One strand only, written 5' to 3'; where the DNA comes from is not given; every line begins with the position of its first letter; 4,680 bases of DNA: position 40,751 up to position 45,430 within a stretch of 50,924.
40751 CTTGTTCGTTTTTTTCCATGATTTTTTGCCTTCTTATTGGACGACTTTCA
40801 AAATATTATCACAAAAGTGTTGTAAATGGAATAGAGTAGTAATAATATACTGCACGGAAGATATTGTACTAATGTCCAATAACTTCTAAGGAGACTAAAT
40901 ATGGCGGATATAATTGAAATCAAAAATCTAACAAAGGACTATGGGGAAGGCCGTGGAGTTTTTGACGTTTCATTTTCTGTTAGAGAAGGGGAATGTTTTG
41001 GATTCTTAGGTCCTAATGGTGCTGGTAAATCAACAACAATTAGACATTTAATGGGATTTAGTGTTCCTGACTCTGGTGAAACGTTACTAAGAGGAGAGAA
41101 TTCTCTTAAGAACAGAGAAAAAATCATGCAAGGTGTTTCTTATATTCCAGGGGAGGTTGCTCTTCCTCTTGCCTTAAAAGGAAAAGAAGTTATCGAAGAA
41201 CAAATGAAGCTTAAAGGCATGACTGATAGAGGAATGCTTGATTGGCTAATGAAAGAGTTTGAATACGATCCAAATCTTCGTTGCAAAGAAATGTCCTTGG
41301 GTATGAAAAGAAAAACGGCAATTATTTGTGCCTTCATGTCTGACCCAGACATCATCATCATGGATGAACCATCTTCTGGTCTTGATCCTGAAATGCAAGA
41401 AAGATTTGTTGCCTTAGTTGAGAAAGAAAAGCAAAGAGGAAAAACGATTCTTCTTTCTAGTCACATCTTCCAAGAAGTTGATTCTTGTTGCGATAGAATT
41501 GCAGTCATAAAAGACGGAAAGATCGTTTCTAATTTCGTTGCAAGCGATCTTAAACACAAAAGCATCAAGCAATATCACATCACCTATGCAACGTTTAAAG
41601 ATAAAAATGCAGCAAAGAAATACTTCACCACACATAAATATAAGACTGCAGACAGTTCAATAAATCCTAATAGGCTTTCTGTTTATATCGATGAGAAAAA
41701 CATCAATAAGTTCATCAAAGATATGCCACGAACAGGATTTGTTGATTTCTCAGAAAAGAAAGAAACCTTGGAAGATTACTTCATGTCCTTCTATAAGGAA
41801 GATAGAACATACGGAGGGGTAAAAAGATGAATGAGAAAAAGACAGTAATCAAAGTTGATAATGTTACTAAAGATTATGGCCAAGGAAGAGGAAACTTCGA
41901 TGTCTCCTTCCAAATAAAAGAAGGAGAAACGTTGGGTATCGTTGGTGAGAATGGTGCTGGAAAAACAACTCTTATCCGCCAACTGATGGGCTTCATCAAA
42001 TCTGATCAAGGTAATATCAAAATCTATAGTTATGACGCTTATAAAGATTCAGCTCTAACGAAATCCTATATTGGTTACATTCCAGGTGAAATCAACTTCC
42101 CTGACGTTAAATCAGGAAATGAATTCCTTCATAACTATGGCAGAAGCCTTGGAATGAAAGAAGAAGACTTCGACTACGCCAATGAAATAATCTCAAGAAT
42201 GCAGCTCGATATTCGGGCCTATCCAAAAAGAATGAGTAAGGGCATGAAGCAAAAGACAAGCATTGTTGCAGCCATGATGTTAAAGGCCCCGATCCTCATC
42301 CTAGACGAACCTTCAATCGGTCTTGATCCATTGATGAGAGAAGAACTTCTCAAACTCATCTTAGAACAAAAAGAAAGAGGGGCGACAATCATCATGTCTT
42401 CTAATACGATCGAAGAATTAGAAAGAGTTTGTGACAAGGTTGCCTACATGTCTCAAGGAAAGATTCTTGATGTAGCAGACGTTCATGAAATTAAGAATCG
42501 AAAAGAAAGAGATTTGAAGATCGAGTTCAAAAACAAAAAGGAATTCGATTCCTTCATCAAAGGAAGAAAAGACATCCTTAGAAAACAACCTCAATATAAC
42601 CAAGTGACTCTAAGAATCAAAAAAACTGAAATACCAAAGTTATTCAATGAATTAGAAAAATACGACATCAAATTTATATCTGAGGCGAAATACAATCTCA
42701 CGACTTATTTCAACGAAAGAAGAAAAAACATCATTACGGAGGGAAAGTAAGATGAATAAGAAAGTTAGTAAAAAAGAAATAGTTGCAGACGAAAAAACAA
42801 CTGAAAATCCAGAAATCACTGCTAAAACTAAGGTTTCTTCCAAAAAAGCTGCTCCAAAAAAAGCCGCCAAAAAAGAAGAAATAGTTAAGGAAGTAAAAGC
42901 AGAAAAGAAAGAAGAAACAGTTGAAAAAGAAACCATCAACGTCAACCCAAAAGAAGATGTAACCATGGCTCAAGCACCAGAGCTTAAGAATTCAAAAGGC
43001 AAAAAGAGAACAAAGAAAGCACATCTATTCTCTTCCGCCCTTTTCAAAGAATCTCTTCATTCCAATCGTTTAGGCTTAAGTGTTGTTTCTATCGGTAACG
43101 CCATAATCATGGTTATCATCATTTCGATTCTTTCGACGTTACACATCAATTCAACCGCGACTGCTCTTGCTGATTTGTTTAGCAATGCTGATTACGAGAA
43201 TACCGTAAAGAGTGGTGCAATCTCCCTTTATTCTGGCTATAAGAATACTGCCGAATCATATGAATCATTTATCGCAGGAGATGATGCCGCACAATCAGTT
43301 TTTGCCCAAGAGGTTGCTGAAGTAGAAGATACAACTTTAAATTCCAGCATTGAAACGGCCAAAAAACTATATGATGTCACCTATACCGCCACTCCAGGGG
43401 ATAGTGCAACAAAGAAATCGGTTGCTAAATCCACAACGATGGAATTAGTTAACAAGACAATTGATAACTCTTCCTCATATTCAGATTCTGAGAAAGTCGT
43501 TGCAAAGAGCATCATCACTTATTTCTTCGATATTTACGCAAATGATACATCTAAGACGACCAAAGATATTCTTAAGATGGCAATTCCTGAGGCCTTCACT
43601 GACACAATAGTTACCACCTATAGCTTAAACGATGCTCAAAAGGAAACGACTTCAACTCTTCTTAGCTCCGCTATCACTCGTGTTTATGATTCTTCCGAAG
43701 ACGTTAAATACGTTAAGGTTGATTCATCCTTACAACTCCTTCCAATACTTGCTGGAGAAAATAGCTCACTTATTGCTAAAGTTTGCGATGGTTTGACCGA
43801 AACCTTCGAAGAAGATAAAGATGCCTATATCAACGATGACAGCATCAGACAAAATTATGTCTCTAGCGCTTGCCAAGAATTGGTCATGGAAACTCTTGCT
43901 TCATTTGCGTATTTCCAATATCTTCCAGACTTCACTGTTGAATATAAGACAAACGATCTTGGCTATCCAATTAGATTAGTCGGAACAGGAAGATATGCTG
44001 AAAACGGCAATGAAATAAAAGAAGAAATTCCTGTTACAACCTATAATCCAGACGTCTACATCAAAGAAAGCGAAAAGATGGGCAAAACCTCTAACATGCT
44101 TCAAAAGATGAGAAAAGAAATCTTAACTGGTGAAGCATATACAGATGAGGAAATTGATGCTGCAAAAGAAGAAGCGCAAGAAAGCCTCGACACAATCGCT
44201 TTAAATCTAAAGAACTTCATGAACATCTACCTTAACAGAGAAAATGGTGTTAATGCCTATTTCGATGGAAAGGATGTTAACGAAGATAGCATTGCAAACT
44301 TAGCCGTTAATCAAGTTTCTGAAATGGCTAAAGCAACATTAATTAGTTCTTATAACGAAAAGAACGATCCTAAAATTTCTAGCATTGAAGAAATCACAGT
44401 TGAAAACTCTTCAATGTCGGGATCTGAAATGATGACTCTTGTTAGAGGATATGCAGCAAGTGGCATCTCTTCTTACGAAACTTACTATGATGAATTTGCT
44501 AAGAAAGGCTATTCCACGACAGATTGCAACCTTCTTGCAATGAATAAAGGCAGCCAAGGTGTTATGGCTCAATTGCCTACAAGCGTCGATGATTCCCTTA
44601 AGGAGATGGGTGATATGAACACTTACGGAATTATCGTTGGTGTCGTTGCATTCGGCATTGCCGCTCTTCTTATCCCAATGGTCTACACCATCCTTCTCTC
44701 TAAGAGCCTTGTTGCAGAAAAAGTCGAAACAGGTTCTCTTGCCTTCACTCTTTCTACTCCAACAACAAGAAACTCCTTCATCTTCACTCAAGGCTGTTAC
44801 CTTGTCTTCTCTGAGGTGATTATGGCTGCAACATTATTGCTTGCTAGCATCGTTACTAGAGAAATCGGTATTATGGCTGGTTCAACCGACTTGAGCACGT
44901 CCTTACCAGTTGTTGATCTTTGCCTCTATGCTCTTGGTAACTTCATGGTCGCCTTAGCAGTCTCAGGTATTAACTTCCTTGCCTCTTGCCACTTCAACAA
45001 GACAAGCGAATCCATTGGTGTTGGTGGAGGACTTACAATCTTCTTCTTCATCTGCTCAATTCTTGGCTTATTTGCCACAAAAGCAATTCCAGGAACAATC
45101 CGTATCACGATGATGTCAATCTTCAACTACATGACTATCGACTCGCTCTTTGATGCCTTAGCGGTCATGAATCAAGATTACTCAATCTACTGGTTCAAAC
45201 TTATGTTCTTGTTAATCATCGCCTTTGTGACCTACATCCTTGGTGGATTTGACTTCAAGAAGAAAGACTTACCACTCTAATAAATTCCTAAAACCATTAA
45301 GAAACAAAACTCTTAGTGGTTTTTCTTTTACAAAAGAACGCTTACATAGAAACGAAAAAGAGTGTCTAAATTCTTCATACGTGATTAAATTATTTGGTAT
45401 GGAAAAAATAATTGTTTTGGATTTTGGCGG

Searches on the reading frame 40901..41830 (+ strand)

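Call 85: search_protein_families(library=pfam, proteins=[window:40901-41830:+])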
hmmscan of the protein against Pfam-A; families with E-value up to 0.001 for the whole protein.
window:40901-41830:+ (309 aa): 2 families
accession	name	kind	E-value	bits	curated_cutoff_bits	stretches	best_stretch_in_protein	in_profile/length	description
PF00005.33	ABC_tran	-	2.6e-23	83.6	25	1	22-158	3-136/137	ABC transporter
PF13304.12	AAA_21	-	1.6e-14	55.2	27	1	121-188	228-298/304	AAA domain, putative AbiEii toxin, Type IV TA system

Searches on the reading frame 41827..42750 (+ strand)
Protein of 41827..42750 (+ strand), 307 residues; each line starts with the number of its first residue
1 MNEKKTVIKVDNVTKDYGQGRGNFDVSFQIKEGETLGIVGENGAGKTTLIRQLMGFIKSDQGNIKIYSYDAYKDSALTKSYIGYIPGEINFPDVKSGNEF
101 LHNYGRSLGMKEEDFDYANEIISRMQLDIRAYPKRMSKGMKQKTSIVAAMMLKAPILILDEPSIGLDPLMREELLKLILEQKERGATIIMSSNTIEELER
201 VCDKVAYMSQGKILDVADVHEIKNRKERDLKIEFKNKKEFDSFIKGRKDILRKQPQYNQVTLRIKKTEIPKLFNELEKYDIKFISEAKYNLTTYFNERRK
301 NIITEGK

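Call 85: search_protein_families(library=pfam, proteins=[window:41827-42750:+])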
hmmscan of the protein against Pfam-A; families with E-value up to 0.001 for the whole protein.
window:41827-42750:+ (307 aa): 4 families
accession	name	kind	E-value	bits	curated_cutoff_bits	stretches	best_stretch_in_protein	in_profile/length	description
PF00005.33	ABC_tran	-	1.1e-25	91.2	25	1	25-162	3-135/137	ABC transporter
PF13304.12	AAA_21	-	3.8e-11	44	27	1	135-192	237-297/304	AAA domain, putative AbiEii toxin, Type IV TA system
PF13401.12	AAA_22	-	9.2e-05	23.2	27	1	38-166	10-96/130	AAA domain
PF02463.25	SMC_N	-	0.00026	20.9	40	0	136-194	137-201/220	RecF/RecN/SMC N terminal domain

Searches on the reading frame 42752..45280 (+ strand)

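Call 85: search_protein_families(library=pfam, proteins=[window:42752-45280:+])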
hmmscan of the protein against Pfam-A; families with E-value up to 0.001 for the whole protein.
window:42752-45280:+ (842 aa): 1 family
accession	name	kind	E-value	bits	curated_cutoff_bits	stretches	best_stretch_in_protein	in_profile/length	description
PF12679.13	ABC2_membrane_2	-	8.7e-13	48.6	27.2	1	580-840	37-283/283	ABC-2 family transporter protein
